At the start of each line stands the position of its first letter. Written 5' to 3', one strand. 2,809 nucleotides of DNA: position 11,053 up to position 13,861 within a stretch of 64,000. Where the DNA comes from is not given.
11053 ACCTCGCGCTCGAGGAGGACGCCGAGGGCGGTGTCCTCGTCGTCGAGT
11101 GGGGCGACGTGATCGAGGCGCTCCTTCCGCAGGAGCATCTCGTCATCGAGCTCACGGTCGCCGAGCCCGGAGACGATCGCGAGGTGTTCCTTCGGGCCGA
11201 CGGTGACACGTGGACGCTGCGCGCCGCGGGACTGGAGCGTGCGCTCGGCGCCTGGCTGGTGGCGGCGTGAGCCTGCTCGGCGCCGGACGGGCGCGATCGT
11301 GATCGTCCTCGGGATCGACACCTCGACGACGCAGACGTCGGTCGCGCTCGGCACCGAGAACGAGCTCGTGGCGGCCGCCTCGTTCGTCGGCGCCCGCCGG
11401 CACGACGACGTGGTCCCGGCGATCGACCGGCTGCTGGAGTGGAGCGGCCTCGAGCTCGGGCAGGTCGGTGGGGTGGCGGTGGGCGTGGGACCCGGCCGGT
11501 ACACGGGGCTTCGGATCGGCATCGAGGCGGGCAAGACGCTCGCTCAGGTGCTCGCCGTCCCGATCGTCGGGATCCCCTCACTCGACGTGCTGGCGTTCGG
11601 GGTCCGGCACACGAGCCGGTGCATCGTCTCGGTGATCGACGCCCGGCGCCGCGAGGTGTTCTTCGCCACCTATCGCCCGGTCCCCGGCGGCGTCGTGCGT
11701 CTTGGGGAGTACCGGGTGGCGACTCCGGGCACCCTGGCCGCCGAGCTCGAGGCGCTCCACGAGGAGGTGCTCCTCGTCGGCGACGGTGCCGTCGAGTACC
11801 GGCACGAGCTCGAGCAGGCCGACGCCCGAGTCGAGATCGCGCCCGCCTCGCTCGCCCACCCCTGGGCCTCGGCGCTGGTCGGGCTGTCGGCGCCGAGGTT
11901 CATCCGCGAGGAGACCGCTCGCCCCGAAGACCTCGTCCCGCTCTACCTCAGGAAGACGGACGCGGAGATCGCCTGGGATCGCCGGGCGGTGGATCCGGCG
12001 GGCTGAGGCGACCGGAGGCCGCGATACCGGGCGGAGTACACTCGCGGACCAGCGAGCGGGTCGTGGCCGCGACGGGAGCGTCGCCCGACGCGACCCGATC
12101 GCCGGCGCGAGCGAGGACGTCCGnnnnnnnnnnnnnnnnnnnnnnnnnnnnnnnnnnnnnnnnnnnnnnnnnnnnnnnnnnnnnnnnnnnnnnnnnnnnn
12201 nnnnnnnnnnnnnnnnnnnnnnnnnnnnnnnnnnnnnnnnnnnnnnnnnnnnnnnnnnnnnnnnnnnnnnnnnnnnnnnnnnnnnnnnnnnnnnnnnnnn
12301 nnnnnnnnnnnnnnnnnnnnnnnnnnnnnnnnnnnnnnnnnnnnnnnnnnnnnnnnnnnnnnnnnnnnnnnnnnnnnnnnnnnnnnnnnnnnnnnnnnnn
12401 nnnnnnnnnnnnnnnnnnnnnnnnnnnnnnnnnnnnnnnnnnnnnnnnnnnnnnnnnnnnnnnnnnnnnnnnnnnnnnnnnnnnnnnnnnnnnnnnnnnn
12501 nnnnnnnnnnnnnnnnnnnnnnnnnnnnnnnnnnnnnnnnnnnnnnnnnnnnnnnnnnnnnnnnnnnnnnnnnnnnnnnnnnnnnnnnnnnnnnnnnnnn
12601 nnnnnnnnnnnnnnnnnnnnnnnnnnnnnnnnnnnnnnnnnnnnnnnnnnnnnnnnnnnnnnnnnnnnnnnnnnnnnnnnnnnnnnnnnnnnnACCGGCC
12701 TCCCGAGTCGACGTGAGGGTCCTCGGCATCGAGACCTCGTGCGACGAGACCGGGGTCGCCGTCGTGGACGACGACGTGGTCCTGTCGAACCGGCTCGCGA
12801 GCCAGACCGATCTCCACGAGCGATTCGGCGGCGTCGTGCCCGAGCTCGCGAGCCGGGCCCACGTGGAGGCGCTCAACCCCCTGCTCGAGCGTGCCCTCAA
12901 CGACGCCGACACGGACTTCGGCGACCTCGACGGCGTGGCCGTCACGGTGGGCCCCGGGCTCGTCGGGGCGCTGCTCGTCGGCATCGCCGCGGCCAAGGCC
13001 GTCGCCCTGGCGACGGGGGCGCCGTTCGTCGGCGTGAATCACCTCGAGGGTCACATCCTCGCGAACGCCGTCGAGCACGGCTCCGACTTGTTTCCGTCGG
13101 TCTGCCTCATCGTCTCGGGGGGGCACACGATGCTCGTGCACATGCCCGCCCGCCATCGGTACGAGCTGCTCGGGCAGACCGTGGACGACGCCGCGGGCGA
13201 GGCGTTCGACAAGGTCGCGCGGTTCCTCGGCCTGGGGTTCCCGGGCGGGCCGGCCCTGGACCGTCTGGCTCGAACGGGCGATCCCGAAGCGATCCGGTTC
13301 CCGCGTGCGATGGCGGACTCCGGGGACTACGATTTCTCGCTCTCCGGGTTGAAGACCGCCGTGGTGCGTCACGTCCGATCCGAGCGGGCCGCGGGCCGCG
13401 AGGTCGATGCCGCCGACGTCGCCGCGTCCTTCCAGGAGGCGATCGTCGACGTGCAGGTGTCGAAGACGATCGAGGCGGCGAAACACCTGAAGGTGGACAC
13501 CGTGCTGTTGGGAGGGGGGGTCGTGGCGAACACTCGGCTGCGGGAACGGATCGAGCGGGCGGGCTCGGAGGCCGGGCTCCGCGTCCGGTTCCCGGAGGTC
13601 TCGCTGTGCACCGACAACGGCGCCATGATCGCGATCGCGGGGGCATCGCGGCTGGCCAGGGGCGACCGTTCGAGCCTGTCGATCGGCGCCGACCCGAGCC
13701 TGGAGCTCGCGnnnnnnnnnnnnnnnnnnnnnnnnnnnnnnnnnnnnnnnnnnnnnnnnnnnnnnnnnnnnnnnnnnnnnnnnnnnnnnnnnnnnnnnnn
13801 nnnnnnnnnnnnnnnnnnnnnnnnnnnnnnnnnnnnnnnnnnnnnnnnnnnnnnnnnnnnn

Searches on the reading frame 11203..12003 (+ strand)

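Call 38: search_protein_families(library=pfam, proteins=[window:11203-12003:+], max_evalue=0.0001)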
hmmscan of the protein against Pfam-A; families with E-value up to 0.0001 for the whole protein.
window:11203-12003:+ (267 aa): 1 family
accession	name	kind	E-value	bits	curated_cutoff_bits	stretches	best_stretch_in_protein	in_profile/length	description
PF00814.31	TsaD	-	2.2e-24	87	24.8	1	65-258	27-264/264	tRNA N6-adenosine threonylcarbamoyltransferase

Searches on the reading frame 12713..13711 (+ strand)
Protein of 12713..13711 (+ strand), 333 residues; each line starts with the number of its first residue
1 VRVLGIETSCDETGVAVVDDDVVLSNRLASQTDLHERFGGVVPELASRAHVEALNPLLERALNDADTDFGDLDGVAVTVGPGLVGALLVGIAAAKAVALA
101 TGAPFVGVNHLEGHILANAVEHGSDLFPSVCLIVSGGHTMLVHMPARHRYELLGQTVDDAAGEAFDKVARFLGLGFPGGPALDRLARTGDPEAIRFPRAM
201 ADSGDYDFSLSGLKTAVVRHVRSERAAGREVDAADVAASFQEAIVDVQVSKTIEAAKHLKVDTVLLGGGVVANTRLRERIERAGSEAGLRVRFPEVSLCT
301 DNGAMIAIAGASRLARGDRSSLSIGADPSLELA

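Call 38: search_protein_families(library=pfam, proteins=[window:12713-13711:+], max_evalue=0.0001)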
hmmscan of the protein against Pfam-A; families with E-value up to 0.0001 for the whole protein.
window:12713-13711:+ (333 aa): 2 families
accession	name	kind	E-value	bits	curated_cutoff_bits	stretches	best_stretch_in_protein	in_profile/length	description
PF00814.31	TsaD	-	8.4e-96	321.2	24.8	1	23-307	2-263/264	tRNA N6-adenosine threonylcarbamoyltransferase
PF22521.2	HypF_C_2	-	2.7e-09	37.6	27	1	227-303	160-236/241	Carbamoyltransferase, Kae1-like Domain, second subdomain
